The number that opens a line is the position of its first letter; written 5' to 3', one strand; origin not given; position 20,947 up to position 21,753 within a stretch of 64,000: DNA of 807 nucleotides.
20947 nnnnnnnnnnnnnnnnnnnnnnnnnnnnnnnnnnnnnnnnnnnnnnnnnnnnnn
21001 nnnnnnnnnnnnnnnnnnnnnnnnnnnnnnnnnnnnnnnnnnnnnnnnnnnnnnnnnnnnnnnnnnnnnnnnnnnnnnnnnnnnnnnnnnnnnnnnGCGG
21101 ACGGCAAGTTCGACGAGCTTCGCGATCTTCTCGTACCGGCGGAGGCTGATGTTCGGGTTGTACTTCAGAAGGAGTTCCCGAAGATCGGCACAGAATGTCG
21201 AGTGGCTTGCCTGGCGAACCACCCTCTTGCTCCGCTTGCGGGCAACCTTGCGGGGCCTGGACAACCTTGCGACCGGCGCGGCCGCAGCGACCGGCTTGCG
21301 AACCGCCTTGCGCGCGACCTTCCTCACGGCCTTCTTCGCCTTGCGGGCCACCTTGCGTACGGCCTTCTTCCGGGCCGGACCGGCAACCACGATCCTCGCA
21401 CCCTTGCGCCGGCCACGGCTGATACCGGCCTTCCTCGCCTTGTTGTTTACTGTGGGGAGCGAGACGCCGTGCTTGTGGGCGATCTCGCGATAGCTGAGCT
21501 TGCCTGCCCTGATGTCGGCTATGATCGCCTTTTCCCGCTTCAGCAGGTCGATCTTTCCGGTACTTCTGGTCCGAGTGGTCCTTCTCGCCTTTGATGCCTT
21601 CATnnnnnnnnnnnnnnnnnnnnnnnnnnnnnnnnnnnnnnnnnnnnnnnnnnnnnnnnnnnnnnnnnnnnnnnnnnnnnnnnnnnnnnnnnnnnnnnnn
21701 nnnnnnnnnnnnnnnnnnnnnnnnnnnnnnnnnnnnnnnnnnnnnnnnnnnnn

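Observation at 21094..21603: Small HTH protein with tandem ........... histone-H1-like repeats, divergent from the topo VI operon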

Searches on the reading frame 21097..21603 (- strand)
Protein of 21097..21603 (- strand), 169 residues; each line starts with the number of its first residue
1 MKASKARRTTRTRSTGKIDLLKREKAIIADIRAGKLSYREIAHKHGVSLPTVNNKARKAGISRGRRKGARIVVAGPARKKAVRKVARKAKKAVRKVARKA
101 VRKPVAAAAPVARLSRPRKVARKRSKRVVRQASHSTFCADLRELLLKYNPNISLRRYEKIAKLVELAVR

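Call 4: search_protein_families(library=pfam, proteins=[window:21097-21603:-], max_evalue=1)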
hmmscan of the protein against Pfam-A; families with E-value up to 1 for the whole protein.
window:21097-21603:- (169 aa): 8 families
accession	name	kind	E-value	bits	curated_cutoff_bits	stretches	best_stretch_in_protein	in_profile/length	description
PF08281.18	Sigma70_r4_2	-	0.00035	20.6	25.7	1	22-59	13-50/54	Sigma-70, region 4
PF04545.22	Sigma70_r4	-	0.0057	16.6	24.1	1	22-59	7-44/50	Sigma-70, region 4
PF13384.12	HTH_23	-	0.012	15.8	24.6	1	22-53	4-35/50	Homeodomain-like domain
PF13412.12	HTH_24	-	0.014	15.4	21.9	1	33-54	15-36/48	Winged helix-turn-helix DNA-binding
PF13404.12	HTH_AsnC-type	-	0.027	14.7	27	1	33-53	15-35/42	AsnC-type helix-turn-helix domain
PF18024.7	HTH_50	-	0.036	14.2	27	1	24-62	12-50/50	Helix-turn-helix domain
PF15978.11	TnsD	-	0.14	11.6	32.4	1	24-96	191-260/355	Tn7-like transposition protein D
PF07027.17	DUF1318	-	0.64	11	27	0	35-63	47-75/92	Protein of unknown function (DUF1318)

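Call 5: find_homologous_proteins(query=window:21097-21603:-, max_evalue=0.001)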
Query window:21097-21603:- (169 aa): 98 proteins with E <= 0.001 among 3308 candidates.
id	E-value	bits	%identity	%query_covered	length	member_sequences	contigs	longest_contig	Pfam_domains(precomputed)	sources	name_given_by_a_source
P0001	2.0e-91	322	100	100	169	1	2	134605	-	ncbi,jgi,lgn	-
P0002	8.2e-80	284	88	100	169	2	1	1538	-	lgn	-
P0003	1.2e-70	254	80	100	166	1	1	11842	-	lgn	-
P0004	1.7e-34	137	49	94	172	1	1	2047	-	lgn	-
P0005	2.2e-34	137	58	88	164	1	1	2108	-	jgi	jgi:hypothetical protein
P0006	3.9e-33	133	52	94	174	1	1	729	-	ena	-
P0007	9.3e-33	131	57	88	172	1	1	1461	-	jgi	jgi:hypothetical protein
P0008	2.4e-32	130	50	100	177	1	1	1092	-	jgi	jgi:hypothetical protein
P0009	3.9e-32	129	49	99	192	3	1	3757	-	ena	-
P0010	4.5e-32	129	53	89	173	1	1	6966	-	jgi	jgi:hypothetical protein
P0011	7.2e-32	129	50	96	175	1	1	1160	-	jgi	jgi:hypothetical protein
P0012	2.9e-31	127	50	91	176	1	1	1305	-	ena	-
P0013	7.3e-31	125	50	90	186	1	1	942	-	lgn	-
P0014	1.3e-30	125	49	97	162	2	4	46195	-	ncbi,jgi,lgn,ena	-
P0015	2.1e-30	124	50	88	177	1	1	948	-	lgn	-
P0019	3.3e-30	123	51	99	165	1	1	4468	PF08281.19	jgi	jgi:hypothetical protein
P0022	9.0e-30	122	45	89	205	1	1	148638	-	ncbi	-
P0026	4.8e-29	119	49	100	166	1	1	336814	-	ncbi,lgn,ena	-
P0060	4.1e-25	107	46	98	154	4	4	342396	-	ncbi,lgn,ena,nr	ncbi:MAG: hypothetical protein H6682_17180 [Candidatus Eisenbacteria bacterium]|nr:hypothetical prot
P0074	2.3e-22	98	41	87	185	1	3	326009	-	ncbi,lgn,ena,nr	ncbi:MAG: hypothetical protein IT349_15045 [Candidatus Eisenbacteria bacterium]|nr:hypothetical prot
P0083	2.8e-18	85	46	85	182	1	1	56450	-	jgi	jgi:hypothetical protein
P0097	1.0e-13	70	42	84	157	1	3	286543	-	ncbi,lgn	-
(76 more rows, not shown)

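Call 6: search_protein_families(library=ncbifam, proteins=[window:21097-21603:-], max_evalue=1)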
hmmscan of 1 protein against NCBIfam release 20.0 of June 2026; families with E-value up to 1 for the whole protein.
window:21097-21603:- (169 aa): 6 families
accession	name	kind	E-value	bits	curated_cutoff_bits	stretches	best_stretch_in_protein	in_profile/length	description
TIGR02985.1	Sig70_bacteroi1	subfamily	0.0017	18.6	126.4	1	22-59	117-154/162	RNA polymerase sigma-70 factor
TIGR01884.1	cas_HTH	subfamily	0.012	15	60.2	1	18-57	138-178/202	CRISPR-associated CARF protein Csa3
TIGR02937.1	sigma70-ECF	superfamily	0.016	14.9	42.9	1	22-59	120-157/165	sigma-70 family RNA polymerase sigma factor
NF011445.0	PRK14869.2-1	equivalog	0.044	12.2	483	1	19-85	72-138/548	putative manganese-dependent inorganic diphosphatase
NF007229.0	PRK09647.1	equivalog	0.1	11.9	265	1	27-74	164-204/220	RNA polymerase sigma factor SigE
NF009185.0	PRK12533.1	equivalog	0.48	10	248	1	35-96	161-217/231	RNA polymerase sigma factor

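Call 9: find_encoding_contigs(protein=P0026, flank=8000, max_places=2)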
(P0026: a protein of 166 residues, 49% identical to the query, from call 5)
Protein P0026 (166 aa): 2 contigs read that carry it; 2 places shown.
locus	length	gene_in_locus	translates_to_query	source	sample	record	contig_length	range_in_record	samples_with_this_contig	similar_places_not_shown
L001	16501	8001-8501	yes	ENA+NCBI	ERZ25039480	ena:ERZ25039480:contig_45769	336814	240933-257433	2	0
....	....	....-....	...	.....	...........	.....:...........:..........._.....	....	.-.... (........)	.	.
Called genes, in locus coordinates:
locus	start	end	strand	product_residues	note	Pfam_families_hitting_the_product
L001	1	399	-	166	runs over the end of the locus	PF06172:Cupin_5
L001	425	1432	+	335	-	PF00480:ROK, PF01869:BcrAD_BadFG (faint), PF02685:Glucokinase (weak)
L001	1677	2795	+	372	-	PF13936:HTH_38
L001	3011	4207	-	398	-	PF02424:ApbE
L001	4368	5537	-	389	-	PF04406:TP6A_N, PF20768:Topo_VI_alpha, PF21180:TOP6A-Spo11_Toprim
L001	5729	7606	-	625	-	PF02518:HATPase_c, PF13589:HATPase_c_3, PF09239:Topo-VIb_trans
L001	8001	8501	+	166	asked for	-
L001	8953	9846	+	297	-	-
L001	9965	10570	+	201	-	-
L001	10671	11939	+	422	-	PF05681:Fumerase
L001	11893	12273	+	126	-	PF05683:Fumerase_C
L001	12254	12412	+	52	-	PF05683:Fumerase_C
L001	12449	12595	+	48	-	-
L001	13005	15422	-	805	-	PF17900:Peptidase_M1_N, PF01433:Peptidase_M1, PF05345:He_PIG, PF13860:FlgD_ig (faint)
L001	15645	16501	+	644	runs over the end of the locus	-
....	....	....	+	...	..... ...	-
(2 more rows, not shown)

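Call 10: find_encoding_contigs(protein=P0060, flank=8000, max_places=2)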
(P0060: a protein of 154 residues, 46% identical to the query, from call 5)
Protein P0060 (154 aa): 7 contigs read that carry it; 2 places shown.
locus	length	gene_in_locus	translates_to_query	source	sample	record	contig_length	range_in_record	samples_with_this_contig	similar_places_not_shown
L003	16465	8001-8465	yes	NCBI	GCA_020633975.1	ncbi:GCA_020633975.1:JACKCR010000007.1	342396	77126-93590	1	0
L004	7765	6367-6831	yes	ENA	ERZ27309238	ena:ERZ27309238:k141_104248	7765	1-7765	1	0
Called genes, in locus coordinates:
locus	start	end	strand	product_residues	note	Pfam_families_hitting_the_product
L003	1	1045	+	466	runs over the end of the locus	PF00753:Lactamase_B, PF23023:Anti-Pycsar_Apyc1 (weak), PF12706:Lactamase_B_2, PF16661:Lactamase_B_6, PF10996:Beta-Casp, PF07521:RMMBL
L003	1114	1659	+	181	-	-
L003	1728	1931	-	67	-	-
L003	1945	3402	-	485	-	PF01266:DAO (faint), PF07992:Pyr_redox_2 (weak)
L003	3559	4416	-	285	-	PF02517:Rce1-like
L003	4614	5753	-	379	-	PF04406:TP6A_N, PF20768:Topo_VI_alpha, PF21180:TOP6A-Spo11_Toprim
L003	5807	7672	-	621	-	PF02518:HATPase_c, PF13589:HATPase_c_3, PF09239:Topo-VIb_trans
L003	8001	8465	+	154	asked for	-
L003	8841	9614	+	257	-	-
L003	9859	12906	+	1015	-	PF00082:Peptidase_S8, PF13620:CarboxypepD_reg (weak), PF20773:InhA-like_MAM (weak)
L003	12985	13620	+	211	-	-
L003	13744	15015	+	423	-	PF12832:MFS_1_like, PF07690:MFS_1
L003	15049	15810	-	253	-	PF00106:adh_short, PF23441:SDR (weak), PF13561:adh_short_C2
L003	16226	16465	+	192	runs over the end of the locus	PF25084:LbH_EIF2B (faint), PF25087:GMPPB_C (faint), PF00132:Hexapep, PF14602:Hexapep_2 (weak), PF00132:Hexapep, PF14602:Hexapep_2 (weak)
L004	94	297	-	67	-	-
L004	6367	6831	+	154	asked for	-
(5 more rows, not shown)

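Call 11: find_encoding_contigs(protein=P0097, flank=8000, max_places=1)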
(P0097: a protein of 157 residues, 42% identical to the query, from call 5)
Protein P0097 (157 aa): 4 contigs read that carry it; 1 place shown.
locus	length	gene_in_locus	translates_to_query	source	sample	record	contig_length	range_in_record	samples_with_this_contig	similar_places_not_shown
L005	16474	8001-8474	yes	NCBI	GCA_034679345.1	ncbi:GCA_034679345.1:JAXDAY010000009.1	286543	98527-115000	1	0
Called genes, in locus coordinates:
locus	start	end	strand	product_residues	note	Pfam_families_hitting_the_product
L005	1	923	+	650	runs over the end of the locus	-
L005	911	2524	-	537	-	PF13231:PMT_2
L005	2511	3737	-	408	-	-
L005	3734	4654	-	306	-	PF03631:Virul_fac_BrkB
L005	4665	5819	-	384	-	PF04406:TP6A_N, PF20768:Topo_VI_alpha, PF21180:TOP6A-Spo11_Toprim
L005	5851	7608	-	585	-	PF02518:HATPase_c, PF13589:HATPase_c_3, PF09239:Topo-VIb_trans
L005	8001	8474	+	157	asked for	-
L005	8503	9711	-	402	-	PF00083:Sugar_tr, PF07690:MFS_1, PF12832:MFS_1_like (weak), PF00083:Sugar_tr (weak), PF07690:MFS_1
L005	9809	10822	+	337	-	PF00579:tRNA-synt_1b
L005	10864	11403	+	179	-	-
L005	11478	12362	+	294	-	PF05681:Fumerase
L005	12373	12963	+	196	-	PF05683:Fumerase_C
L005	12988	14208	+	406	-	PF12832:MFS_1_like (weak), PF07690:MFS_1, PF12832:MFS_1_like (weak), PF07690:MFS_1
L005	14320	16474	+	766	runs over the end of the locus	PF25778:DUF7948, PF06739:SBBP (faint), PF13860:FlgD_ig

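Call 12: find_encoding_contigs(protein=P0083, flank=8000, max_places=1)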
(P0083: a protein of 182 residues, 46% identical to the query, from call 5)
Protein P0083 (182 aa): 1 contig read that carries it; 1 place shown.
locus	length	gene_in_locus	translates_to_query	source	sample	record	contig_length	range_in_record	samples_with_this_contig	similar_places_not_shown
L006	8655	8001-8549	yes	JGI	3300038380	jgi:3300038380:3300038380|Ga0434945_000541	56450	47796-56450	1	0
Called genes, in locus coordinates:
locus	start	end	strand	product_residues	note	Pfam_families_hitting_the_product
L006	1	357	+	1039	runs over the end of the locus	PF00873:ACR_tran, PF02355:SecD_SecF_C (faint), PF03176:MMPL (weak)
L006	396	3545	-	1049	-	PF06101:Vps62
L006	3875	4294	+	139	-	PF01894:YjbQ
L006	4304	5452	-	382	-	PF04406:TP6A_N, PF20768:Topo_VI_alpha, PF21180:TOP6A-Spo11_Toprim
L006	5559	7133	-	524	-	PF02518:HATPase_c, PF13589:HATPase_c_3 (weak), PF09239:Topo-VIb_trans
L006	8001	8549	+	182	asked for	-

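Call 13: find_encoding_contigs(protein=P0074, flank=8000, max_places=1)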
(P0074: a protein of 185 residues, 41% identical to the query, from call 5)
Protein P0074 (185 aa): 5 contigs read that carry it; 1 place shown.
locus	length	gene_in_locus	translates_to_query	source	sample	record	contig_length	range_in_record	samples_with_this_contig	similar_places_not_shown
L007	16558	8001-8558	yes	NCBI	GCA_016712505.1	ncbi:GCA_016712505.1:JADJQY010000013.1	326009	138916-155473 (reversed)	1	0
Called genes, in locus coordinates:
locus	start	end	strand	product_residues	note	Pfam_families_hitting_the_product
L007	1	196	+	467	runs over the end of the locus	PF02233:PNTB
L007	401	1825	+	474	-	PF00753:Lactamase_B, PF23023:Anti-Pycsar_Apyc1 (faint), PF12706:Lactamase_B_2, PF16661:Lactamase_B_6, PF10996:Beta-Casp, PF07521:RMMBL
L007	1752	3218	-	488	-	PF00535:Glycos_transf_2, PF00702:Hydrolase, PF06888:Put_Phosphatase (weak), PF12710:HAD, PF13419:HAD_2 (faint), PF08282:Hydrolase_3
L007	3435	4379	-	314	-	PF02517:Rce1-like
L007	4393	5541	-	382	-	PF04406:TP6A_N, PF20768:Topo_VI_alpha, PF21180:TOP6A-Spo11_Toprim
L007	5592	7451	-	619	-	PF02518:HATPase_c, PF13589:HATPase_c_3, PF09239:Topo-VIb_trans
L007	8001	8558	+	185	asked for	-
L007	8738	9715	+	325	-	PF00579:tRNA-synt_1b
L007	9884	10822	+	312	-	-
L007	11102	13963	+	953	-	PF00082:Peptidase_S8, PF13620:CarboxypepD_reg, PF13715:CarbopepD_reg_2 (weak), PF13620:CarboxypepD_reg (weak), PF20773:InhA-like_MAM, PF13860:FlgD_ig (faint)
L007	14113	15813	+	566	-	PF00989:PAS, PF08448:PAS_4, PF13188:PAS_8 (faint), PF13426:PAS_9 (weak), PF08447:PAS_3, PF00512:HisKA, PF02518:HATPase_c, PF00072:Response_reg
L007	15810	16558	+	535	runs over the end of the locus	PF08448:PAS_4 (weak), PF02518:HATPase_c, PF00072:Response_reg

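Call 14: find_encoding_contigs(protein=P0022, flank=8000, max_places=1)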
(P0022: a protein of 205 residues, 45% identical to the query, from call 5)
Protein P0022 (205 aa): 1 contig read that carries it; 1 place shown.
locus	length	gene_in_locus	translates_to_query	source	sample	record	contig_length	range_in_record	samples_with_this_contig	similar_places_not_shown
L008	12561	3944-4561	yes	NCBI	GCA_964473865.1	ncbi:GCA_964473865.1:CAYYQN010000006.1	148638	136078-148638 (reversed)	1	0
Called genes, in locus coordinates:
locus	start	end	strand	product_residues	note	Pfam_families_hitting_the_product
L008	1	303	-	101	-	?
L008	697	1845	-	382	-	PF04406:TP6A_N, PF20768:Topo_VI_alpha, PF21180:TOP6A-Spo11_Toprim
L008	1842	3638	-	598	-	PF02518:HATPase_c, PF13589:HATPase_c_3, PF09239:Topo-VIb_trans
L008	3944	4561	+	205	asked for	-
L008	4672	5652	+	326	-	PF00579:tRNA-synt_1b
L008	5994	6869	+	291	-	-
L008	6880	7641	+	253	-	-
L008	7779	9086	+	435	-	-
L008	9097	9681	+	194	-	PF05683:Fumerase_C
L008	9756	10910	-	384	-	PF13860:FlgD_ig (weak)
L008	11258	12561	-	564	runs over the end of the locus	-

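Call 17: find_related_loci(query=A1, collection=genome_contigs, flank=10000)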
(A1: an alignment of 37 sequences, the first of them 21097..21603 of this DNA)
Query A1 (169 aa) in genome_contigs; peptide patterns used: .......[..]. (x = any residue, [..] = any of these).
29 stretches matched a pattern; 22 encode a relative of the query (tblastn E <= 1e-3); 22 distinct loci.
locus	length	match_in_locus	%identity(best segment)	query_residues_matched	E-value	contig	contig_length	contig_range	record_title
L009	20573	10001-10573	49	1-168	2e-36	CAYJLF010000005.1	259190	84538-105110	MAG TPA_asm: uncultured bacterium isolate ERP124720_co1_184 genome assembly, contig: NODE_46_length_259190_cov_13.488467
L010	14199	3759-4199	48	19-169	6e-36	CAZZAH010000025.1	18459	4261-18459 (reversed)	MAG TPA_asm: uncultured bacterium isolate binchicken_co199_13 genome assembly, contig: NODE_2194_length_18459_cov_6.3206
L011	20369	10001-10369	47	27-165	2e-33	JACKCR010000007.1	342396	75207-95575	MAG: Candidatus Eisenbacteria bacterium isolate HK-STAS-EISE-1 HK-STAS-EISE-1_7, whole genome shotgun sequence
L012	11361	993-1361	47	27-165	2e-33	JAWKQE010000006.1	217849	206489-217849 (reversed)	MAG: Candidatus Eisenbacteria bacterium isolate ABC2.84 ABC2.84.fa-6, whole genome shotgun sequence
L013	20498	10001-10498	49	1-169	6e-33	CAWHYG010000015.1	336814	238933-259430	MAG: Candidatus Eisenbacteria bacterium isolate MFD01476.bin.1.183 genome assembly, contig: contig_45769, whole genome s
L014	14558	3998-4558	45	19-168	4e-31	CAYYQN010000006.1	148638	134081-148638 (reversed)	MAG TPA_asm: uncultured bacterium isolate binchicken_co115_312 genome assembly, contig: NODE_167_length_148638_cov_9.529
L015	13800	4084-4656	41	1-168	1e-29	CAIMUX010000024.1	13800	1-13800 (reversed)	MAG: Candidatus Eisenbacteria bacterium isolate Loclat_bin-10216 genome assembly, contig: bin-10216:024/142, whole genom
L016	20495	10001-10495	41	21-167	2e-27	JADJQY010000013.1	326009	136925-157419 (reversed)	MAG: Candidatus Eisenbacteria bacterium isolate Fred_18-Q3-R57-64_MAXAC.354 tig00009102-10-3263080, whole genome shotgun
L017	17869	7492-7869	40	17-168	1e-26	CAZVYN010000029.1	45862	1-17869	MAG TPA_asm: uncultured bacterium isolate SRP128246_co1_497 genome assembly, contig: NODE_976_length_45862_cov_66.754426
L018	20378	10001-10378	44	4-165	2e-26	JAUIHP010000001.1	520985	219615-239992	MAG: bacterium isolate Co_bin.215 NODE_113_length_520985_cov_2.245837, whole genome shotgun sequence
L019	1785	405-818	44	13-164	4e-23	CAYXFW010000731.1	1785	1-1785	MAG TPA_asm: uncultured Verrucomicrobiota bacterium isolate SRP256446_co1_32 genome assembly, contig: NODE_63314_length_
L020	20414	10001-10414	47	22-169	7e-23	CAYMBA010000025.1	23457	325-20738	MAG TPA_asm: uncultured bacterium isolate SRP338002_co1_151 genome assembly, contig: NODE_2017_length_23457_cov_7.411674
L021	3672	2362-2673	38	22-169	4e-22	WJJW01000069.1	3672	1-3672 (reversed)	MAG: Candidatus Eisenbacteria bacterium isolate Bin_251 k141_590089, whole genome shotgun sequence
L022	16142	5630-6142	37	13-168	2e-21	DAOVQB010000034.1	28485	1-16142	MAG TPA_asm: Candidatus Eisenbacteria bacterium isolate CSMAG_1564 CSMAG_1564_k141_2410951_length_28485_cov_16.0000, who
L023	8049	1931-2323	40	23-168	4e-19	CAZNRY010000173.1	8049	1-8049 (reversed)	MAG TPA_asm: uncultured bacterium isolate SRP302447_co3_234 genome assembly, contig: NODE_25668_length_8049_cov_6.136477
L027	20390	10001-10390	42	23-164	6e-16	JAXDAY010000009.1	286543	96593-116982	MAG: Candidatus Eisenbacteria bacterium isolate POMEDNA-B04 Raw1_k127_1079876, whole genome shotgun sequence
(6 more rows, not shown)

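Call 24: predict_structure(alignment_id=A1)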
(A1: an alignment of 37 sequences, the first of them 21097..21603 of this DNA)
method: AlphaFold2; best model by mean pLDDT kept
length: 169 residues; sequences in the alignment: 37
mean_pLDDT: 71.3   pTM: 0.34
mean pLDDT of the five models: 71.3, 70.8, 69.2, 69.1, 68.4
residues with pLDDT >= 90: 45; 70-90: 36; 50-70: 79; < 50: 9
segments of 3 or more residues with pLDDT < 50: 104-108
pLDDT, mean of each block of 10 residues (from residue 1): 55 74 94 91 94 92 61 57 56 56 49 53 52 67 88 90 83
secondary structure, 60 per line:
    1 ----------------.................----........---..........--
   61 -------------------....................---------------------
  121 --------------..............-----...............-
elements in order: H17-33 H38-45 H49-58 H80-99 H135-148 H154-168

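Call 27: search_protein_representatives(alignment_id=A1)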
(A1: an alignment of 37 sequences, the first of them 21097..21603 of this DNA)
Query: 37 sequences, 167 profile positions. Proteins with E-value up to 0.001 (for the whole library): 157; up to 1e-10: 44; up to 1e-30: 27. The best 150 are listed.
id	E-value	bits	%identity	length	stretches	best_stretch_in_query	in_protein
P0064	4.0e-53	196.4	-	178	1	1-166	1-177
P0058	1.5e-51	191.3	-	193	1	1-166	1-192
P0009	7.2e-51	189.0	-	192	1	1-166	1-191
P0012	3.2e-49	183.7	-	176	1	1-166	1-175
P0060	3.9e-48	180.1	-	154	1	3-166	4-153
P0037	5.2e-48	179.7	-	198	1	2-166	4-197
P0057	1.2e-47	178.6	-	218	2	1-122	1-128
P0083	5.4e-46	173.1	-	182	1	4-166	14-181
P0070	1.7e-45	171.5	-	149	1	2-166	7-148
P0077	1.2e-44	168.8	-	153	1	9-166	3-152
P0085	6.2e-44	166.4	-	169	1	2-166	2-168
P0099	5.2e-43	163.4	-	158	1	9-165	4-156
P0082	6.5e-43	163.1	-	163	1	1-165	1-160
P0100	5.0e-41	157.0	-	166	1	1-166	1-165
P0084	5.5e-40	153.6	-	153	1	1-166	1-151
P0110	2.6e-27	112.3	-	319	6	19-67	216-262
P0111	7.4e-25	104.4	-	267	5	9-63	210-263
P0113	2.2e-18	83.3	-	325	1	5-71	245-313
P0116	8.0e-15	71.7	-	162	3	24-93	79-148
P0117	2.1e-13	67.1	-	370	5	9-62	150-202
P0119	2.3e-12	63.7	-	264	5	25-72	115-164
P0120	2.0e-11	60.7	-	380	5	24-66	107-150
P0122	5.3e-11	59.3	-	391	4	7-79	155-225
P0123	9.0e-11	58.5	-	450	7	14-52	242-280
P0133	1.3e-08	51.6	-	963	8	106-149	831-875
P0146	2.0e-07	47.7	-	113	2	113-163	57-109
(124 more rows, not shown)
